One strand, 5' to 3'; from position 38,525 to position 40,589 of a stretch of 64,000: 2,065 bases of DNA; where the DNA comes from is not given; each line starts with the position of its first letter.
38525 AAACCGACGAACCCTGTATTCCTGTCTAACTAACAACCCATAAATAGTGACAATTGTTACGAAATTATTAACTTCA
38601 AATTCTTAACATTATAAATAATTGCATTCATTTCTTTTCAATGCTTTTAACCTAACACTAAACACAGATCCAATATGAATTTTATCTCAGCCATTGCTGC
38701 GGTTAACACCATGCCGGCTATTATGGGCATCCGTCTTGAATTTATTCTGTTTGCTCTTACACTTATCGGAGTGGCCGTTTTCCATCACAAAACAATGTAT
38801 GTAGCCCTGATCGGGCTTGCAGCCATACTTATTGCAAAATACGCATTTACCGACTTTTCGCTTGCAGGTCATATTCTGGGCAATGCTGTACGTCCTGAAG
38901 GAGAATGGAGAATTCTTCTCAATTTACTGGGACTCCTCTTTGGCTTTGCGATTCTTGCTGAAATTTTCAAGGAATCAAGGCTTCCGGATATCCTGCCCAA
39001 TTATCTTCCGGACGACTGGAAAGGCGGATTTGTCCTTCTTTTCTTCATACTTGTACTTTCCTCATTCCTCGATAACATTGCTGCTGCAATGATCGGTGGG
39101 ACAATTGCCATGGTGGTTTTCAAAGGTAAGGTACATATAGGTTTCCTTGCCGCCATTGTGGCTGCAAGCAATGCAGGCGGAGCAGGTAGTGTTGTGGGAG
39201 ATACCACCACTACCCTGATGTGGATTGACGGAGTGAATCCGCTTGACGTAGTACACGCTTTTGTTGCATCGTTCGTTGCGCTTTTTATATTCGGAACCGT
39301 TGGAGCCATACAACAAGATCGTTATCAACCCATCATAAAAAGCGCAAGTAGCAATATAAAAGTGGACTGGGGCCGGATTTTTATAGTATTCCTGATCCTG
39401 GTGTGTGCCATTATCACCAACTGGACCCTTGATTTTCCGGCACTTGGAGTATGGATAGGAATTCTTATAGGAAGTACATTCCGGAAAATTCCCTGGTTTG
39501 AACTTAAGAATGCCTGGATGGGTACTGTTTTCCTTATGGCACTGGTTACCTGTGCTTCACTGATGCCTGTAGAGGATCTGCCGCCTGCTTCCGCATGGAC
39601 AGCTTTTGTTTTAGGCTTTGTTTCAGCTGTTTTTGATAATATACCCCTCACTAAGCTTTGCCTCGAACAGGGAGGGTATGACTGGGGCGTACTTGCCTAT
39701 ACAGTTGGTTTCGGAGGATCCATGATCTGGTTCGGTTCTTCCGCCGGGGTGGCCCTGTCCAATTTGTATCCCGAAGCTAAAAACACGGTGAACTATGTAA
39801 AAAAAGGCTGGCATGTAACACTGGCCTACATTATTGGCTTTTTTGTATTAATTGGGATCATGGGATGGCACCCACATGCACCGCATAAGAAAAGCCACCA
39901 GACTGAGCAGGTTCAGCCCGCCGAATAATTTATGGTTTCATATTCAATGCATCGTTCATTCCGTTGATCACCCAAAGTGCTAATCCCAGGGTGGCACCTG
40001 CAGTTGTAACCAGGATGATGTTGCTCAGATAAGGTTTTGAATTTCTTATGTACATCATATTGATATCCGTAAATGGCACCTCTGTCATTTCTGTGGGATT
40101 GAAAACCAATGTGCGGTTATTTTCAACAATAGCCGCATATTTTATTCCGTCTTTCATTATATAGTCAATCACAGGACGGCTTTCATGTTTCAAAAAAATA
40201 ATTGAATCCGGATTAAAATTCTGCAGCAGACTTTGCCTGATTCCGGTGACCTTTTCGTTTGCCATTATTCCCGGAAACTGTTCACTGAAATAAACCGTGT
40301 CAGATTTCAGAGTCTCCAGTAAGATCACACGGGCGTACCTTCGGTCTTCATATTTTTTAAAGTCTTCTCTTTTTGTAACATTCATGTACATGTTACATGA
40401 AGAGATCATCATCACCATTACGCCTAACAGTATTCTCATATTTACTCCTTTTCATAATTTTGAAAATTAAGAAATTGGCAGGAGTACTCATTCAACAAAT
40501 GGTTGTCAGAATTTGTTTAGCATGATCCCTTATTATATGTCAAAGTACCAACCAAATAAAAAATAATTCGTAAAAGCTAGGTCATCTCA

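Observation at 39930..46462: Uncharacterised envelope-modification cluster: ATP-grasp ligase, two Cys-less AsnB-like PP-loop paralogs and an Amj-like flippase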

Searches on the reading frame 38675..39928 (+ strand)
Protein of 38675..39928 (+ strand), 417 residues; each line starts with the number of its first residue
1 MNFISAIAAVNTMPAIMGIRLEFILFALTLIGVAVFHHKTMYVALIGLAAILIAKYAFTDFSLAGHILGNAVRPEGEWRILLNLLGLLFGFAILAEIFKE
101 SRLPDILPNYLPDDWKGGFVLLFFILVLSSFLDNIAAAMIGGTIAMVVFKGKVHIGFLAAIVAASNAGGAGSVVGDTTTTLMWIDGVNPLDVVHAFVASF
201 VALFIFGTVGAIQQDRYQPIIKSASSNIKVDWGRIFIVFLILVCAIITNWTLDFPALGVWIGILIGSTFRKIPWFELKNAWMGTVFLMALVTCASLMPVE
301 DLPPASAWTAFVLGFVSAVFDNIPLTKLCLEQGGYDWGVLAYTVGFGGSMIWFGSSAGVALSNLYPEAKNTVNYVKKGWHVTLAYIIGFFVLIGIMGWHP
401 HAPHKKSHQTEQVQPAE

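Call 3: search_protein_families(library=pfam, proteins=[window:38675-39928:+], max_evalue=0.1)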
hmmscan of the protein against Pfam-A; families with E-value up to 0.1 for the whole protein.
window:38675-39928:+ (417 aa): 0 families

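Call 4: search_protein_families(library=ncbifam, proteins=[window:38675-39928:+], max_evalue=0.1)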
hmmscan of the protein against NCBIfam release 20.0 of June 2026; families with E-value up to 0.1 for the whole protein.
window:38675-39928:+ (417 aa): 2 families
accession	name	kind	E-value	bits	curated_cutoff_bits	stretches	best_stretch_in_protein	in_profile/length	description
TIGR00775.1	NhaD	equivalog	1.7e-17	63.3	577.1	2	96-266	76-252/420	NhaD family Na+:H+ antiporter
NF038006.1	NhaD_1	equivalog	5.6e-14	52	80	2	123-269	88-235/405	sodium:proton antiporter NhaD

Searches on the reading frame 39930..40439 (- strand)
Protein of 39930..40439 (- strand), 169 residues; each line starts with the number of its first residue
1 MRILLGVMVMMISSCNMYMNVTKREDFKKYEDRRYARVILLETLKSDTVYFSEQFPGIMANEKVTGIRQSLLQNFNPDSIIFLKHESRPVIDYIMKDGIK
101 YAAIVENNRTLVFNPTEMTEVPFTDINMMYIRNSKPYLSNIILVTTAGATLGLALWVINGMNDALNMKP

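Call 3: search_protein_families(library=pfam, proteins=[window:39930-40439:-], max_evalue=0.1)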
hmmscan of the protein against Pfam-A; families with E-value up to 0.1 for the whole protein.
window:39930-40439:- (169 aa): 0 families

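Call 4: search_protein_families(library=ncbifam, proteins=[window:39930-40439:-], max_evalue=0.1)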
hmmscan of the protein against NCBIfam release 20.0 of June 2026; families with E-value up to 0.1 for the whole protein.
window:39930-40439:- (169 aa): 1 family
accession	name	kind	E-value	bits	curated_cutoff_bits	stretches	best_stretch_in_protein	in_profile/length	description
NF050112.1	PhdiestSpdARhizob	equivalog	0.03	14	400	1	33-89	106-162/264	2', 3'cyclic nucleotide phosphodiesterase SpdA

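Call 69: search_protein_families(library=pfam, proteins=[window:39933-40439:-], max_evalue=0.01)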
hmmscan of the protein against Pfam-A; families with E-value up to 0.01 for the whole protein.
window:39933-40439:- (169 aa): 0 families
